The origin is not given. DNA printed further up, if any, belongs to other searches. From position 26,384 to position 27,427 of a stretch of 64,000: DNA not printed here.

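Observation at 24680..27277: GT2-GT4-GT2 glycosyltransferase trio transcribed directly after the giant structural genes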

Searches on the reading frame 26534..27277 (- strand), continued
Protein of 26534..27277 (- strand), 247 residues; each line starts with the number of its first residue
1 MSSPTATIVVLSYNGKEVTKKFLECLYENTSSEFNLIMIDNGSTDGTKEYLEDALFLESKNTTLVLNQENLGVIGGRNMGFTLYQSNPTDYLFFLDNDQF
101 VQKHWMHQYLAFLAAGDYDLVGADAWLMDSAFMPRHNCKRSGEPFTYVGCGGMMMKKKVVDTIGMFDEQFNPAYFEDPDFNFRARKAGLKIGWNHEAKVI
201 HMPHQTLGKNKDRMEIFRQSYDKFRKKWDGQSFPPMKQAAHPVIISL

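Call 83: fold_search(model_id=the predicted structure, library=viral)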
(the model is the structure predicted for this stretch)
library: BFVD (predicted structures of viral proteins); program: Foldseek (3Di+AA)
matches with E <= 10: 1224; with E <= 0.001: 485
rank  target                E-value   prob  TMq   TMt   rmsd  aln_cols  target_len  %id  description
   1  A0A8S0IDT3            1.1e-13  1.00  0.78  0.38   4.0       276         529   16  (no name in the UniProt tables at hand)
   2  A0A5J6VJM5            2.5e-13  1.00  0.63  0.32   8.1       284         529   19  Glycosyltransferase 2-like domain-containing protein [Megaviridae environmental sample]
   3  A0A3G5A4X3            4.2e-13  1.00  0.68  0.36   6.1       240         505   19  Glycosyltransferase 2-like domain-containing protein [Homavirus sp.]
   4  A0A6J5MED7            9.5e-13  1.00  0.70  0.65   3.9       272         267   15  COG1216 Predicted glycosyltransferases [uncultured Caudovirales phage]
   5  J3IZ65                9.5e-13  1.00  0.67  0.65   6.8       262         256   15  (no name in the UniProt tables at hand)
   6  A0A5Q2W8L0            5.9e-12  1.00  0.61  0.62   6.9       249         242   16  (no name in the UniProt tables at hand)
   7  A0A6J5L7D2            6.3e-12  1.00  0.69  0.40   5.7       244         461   18  Glyco_tranf_GTA_type domain containing protein [uncultured Caudovirales phage]
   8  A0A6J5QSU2            6.7e-12  1.00  0.70  0.62   6.3       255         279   20  Glyco_tranf_GTA_type domain containing protein [uncultured Caudovirales phage]
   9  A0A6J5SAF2            8.1e-12  1.00  0.69  0.40   5.9       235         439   17  Glyco_tranf_GTA_type domain containing protein [uncultured Caudovirales phage]
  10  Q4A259                8.6e-12  1.00  0.67  0.30   5.6       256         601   14  Uncharacterized protein [Emiliania huxleyi virus 86 (isolate United Kingdom/English Channel/1999)]
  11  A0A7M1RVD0            8.6e-12  1.00  0.63  0.57   5.6       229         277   14  GtrB [uncultured phage cr130_1]
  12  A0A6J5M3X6            9.8e-12  1.00  0.58  0.49   7.5       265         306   15  WcaA Glycosyltransferases involved in cell wall biogenesis [uncultured Caudovirales phage]
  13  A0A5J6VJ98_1          1.1e-11  1.00  0.57  0.20   6.0       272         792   19  Glycosyltransferase family 2 [Megaviridae environmental sample]
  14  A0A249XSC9            1.3e-11  1.00  0.63  0.65   9.0       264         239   15  (no name in the UniProt tables at hand)
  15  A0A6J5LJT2            1.5e-11  1.00  0.59  0.61   9.0       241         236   12  Glyco_tranf_GTA_type domain containing protein [uncultured Caudovirales phage]
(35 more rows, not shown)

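Call 98: find_homologous_proteins(query=L040:8797-10692:+, max_evalue=1e-20)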
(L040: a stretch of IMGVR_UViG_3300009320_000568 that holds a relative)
Query L040:8797-10692:+ (631 aa): 49 proteins with E <= 1e-20 among 5898 candidates.
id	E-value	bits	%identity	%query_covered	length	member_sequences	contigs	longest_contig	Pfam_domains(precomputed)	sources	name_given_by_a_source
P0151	0.0e+0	1478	100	100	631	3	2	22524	PF10111.15,PF00534.27,PF00535.33,PF13692.13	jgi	-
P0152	2.9e-202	691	52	100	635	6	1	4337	PF10111.15,PF13641.13,PF00534.27,PF13524.13,PF00535.33,PF13692.13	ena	-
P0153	4.5e-191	654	48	100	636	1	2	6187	PF10111.15,PF00534.27,PF13524.13,PF00535.33,PF13692.13,PF02709.21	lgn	-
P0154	1.1e-172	594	45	99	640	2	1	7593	PF13632.13,PF10111.15,PF13641.13,PF00534.27,PF13524.13,PF00535.33,PF13692.13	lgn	-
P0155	1.4e-167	577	46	99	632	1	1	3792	PF10111.15,PF00534.27,PF13524.13,PF00535.33,PF13692.13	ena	-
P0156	2.0e-158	547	44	100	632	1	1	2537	PF10111.15,PF00534.27,PF00535.33,PF13692.13,PF02709.21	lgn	-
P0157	7.4e-156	538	43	100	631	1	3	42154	PF10111.15,PF00534.27,PF13524.13,PF00535.33,PF13692.13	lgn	-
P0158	6.5e-155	535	45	87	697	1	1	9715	PF10111.15,PF00534.27,PF00535.33,PF13692.13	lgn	-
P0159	3.4e-154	533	47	84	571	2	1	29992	PF10111.15,PF00534.27,PF00535.33,PF13692.13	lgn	-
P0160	1.1e-151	524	43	99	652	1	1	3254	PF10111.15,PF00534.27,PF13524.13,PF00535.33,PF13692.13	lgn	-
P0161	3.1e-151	523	46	84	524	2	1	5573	PF10111.15,PF13641.13,PF00534.27,PF13524.13,PF00535.33,PF13692.13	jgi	-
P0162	1.6e-148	514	46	84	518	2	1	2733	PF10111.15,PF00534.27,PF13524.13,PF00535.33,PF13692.13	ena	-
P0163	2.7e-148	513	41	100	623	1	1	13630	PF10111.15,PF13641.13,PF00534.27,PF13524.13,PF00535.33,PF13692.13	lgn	-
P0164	1.8e-145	504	47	85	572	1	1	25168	PF10111.15,PF00534.27,PF13524.13,PF00535.33,PF13692.13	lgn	-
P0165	2.1e-145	504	46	84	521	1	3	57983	PF10111.15,PF13641.13,PF00534.27,PF13524.13,PF00535.33,PF13692.13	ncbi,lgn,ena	-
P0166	8.0e-143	495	46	83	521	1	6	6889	PF10111.15,PF00534.27,PF00535.33,PF13692.13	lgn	-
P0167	2.5e-140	487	45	84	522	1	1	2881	PF10111.15,PF13641.13,PF00534.27,PF13524.13,PF00535.33,PF13692.13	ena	-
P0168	5.5e-139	482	44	89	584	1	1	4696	PF10111.15,PF13641.13,PF00534.27,PF13524.13,PF00535.33,PF13692.13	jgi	-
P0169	1.0e-135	472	40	99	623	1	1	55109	PF10111.15,PF13641.13,PF00534.27,PF13524.13,PF00535.33,PF13692.13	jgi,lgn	jgi:GT2 family glycosyltransferase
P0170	2.6e-135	470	44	83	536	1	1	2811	PF10111.15,PF00534.27,PF13524.13,PF00535.33,PF13692.13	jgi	jgi:GT2 family glycosyltransferase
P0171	9.4e-134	465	40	99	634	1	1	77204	PF10111.15,PF00534.27,PF13524.13,PF00535.33,PF13692.13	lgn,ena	-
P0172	2.3e-129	451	41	88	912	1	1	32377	PF10111.15,PF13641.13,PF00534.27,PF13524.13,PF00535.33,PF01075.24,PF13692.13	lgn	-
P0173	5.4e-128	446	41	88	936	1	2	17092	PF13641.13,PF00534.27,PF00535.33,PF01075.24,PF13692.13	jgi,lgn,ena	-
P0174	1.4e-125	438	42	85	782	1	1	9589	PF10111.15,PF00534.27,PF00535.33,PF13692.13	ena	-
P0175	5.0e-117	410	42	80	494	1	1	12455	PF10111.15,PF00534.27,PF13524.13,PF00535.33,PF13692.13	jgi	jgi:glycosyltransferase involved in cell wall biosynthesis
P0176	5.1e-117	410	41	84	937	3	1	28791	PF10111.15,PF00534.27,PF00535.33,PF01075.24,PF13692.13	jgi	-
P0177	5.3e-117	410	37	84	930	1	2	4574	PF13641.13,PF00534.27,PF00535.33,PF01075.24,PF13692.13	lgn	-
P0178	2.2e-56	210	30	84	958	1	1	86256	PF00534.27,PF00535.33,PF01075.24,PF13692.13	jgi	jgi:ADP-heptose:LPS heptosyltransferase/glycosyltransferase involved in cell wall biosynthesis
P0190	1.2e-49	187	38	33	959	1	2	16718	PF10111.15,PF13641.13,PF00535.33,PF01075.24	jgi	jgi:GT2 family glycosyltransferase/ADP-heptose:LPS heptosyltransferase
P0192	5.6e-46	175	36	32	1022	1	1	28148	PF13712.13,PF13632.13,PF10111.15,PF13506.14,PF13641.13,PF13524.13,PF00535.33,PF02709.21,PF13896.13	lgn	-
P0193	2.0e-44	170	32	37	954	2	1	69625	PF13632.13,PF10111.15,PF13641.13,PF00535.33,PF01075.24,PF02709.21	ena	-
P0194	5.0e-36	142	30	36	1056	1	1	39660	PF13632.13,PF10111.15,PF13641.13,PF13524.13,PF00535.33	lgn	-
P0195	6.0e-32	129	25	84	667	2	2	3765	PF10111.15,PF00534.27,PF13524.13,PF00535.33,PF13692.13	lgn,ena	-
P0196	1.1e-31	128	25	84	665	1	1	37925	PF10111.15,PF00534.27,PF13524.13,PF00535.33,PF13692.13,PF02709.21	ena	-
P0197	1.5e-31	127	29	37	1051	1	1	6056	PF13632.13,PF10111.15,PF13506.14,PF13641.13,PF13524.13,PF00535.33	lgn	-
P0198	2.1e-29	120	23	85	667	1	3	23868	PF10111.15,PF00534.27,PF13524.13,PF00535.33,PF13692.13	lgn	-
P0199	1.7e-22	98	24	85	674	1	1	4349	PF10111.15,PF00534.27,PF13524.13,PF00535.33,PF13692.13,PF02709.21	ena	-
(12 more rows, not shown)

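Call 99: find_encoding_contigs(protein=P0165, flank=6000, max_places=1)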
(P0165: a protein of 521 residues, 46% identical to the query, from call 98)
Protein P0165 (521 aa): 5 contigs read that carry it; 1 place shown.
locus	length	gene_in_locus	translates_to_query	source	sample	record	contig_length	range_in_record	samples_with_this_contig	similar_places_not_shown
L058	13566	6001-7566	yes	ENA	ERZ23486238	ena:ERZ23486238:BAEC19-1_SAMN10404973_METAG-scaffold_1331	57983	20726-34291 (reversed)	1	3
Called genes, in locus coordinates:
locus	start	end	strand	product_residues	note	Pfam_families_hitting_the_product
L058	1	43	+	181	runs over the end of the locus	-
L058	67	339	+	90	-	-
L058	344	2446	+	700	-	PF04860:Phage_portal, PF04233:Phage_Mu_F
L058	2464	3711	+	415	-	-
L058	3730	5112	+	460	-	PF05065:Phage_capsid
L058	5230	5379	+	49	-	-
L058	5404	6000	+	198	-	-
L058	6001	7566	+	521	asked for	PF00535:Glycos_transf_2, PF10111:Glyco_tranf_2_2, PF13641:Glyco_tranf_2_3, PF13692:Glyco_trans_1_4, PF00534:Glycos_transf_1 (weak), PF13524:Glyco_trans_1_2 (weak)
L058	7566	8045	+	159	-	-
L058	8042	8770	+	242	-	-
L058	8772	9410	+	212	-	PF13847:Methyltransf_31 (weak), PF08241:Methyltransf_11 (weak), PF08242:Methyltransf_12, PF13649:Methyltransf_25 (weak)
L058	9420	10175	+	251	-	-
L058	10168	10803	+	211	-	-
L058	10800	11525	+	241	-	PF05704:Caps_synth (weak), PF04488:Gly_transf_sug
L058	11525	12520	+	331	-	PF13524:Glyco_trans_1_2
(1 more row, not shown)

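Call 100: find_encoding_contigs(protein=P0171, flank=6000, max_places=1)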
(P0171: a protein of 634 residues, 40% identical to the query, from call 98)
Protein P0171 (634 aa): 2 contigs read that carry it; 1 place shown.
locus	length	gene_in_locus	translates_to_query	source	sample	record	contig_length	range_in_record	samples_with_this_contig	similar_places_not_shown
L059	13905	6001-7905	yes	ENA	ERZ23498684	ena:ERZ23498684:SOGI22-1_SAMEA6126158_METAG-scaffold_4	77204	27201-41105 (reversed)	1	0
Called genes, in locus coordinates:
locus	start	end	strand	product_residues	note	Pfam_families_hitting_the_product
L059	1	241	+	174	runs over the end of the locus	-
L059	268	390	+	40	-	-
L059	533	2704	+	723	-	PF04860:Phage_portal, PF04233:Phage_Mu_F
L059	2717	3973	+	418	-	-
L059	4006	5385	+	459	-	PF05065:Phage_capsid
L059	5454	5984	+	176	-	-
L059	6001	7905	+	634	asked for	PF00535:Glycos_transf_2, PF10111:Glyco_tranf_2_2 (faint), PF00534:Glycos_transf_1, PF13524:Glyco_trans_1_2 (weak), PF13692:Glyco_trans_1_4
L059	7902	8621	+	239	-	-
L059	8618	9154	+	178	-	PF13489:Methyltransf_23, PF13649:Methyltransf_25 (faint), PF08242:Methyltransf_12 (faint)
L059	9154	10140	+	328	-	PF13524:Glyco_trans_1_2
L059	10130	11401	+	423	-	PF13847:Methyltransf_31 (faint), PF08241:Methyltransf_11 (faint), PF13649:Methyltransf_25 (weak)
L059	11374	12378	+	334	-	PF00534:Glycos_transf_1, PF13692:Glyco_trans_1_4, PF13524:Glyco_trans_1_2 (weak), PF20706:GT4-conflict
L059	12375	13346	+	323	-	PF00534:Glycos_transf_1, PF13692:Glyco_trans_1_4, PF20706:GT4-conflict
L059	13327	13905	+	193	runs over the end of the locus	-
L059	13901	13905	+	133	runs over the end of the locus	-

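Call 101: find_encoding_contigs(protein=P0169, flank=6000, max_places=1)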
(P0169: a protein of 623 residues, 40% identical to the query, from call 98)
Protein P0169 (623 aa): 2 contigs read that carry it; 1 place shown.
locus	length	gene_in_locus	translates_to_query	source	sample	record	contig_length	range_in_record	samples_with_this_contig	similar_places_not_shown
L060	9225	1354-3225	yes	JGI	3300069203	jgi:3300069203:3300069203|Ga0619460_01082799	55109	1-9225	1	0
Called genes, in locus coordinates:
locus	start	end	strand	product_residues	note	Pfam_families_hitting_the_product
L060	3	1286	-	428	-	?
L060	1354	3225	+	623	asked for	PF00535:Glycos_transf_2, PF10111:Glyco_tranf_2_2, PF13641:Glyco_tranf_2_3, PF13692:Glyco_trans_1_4, PF13524:Glyco_trans_1_2, PF00534:Glycos_transf_1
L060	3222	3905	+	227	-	-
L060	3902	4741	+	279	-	-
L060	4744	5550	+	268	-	-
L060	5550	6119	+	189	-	-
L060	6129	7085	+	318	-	PF13524:Glyco_trans_1_2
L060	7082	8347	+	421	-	PF13649:Methyltransf_25, PF13847:Methyltransf_31 (weak)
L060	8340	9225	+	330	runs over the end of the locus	PF00534:Glycos_transf_1, PF13692:Glyco_trans_1_4, PF20706:GT4-conflict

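Call 104: search_solved_structures(query=L028:10615-11445:+, max_evalue=1)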
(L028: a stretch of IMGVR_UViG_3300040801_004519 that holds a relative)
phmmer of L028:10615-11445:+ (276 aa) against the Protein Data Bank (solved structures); distinct sequences matched with E-value up to 1: 1.
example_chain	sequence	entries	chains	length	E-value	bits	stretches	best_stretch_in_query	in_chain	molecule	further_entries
6st5_A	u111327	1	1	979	0.22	13.8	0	101-151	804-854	LicM2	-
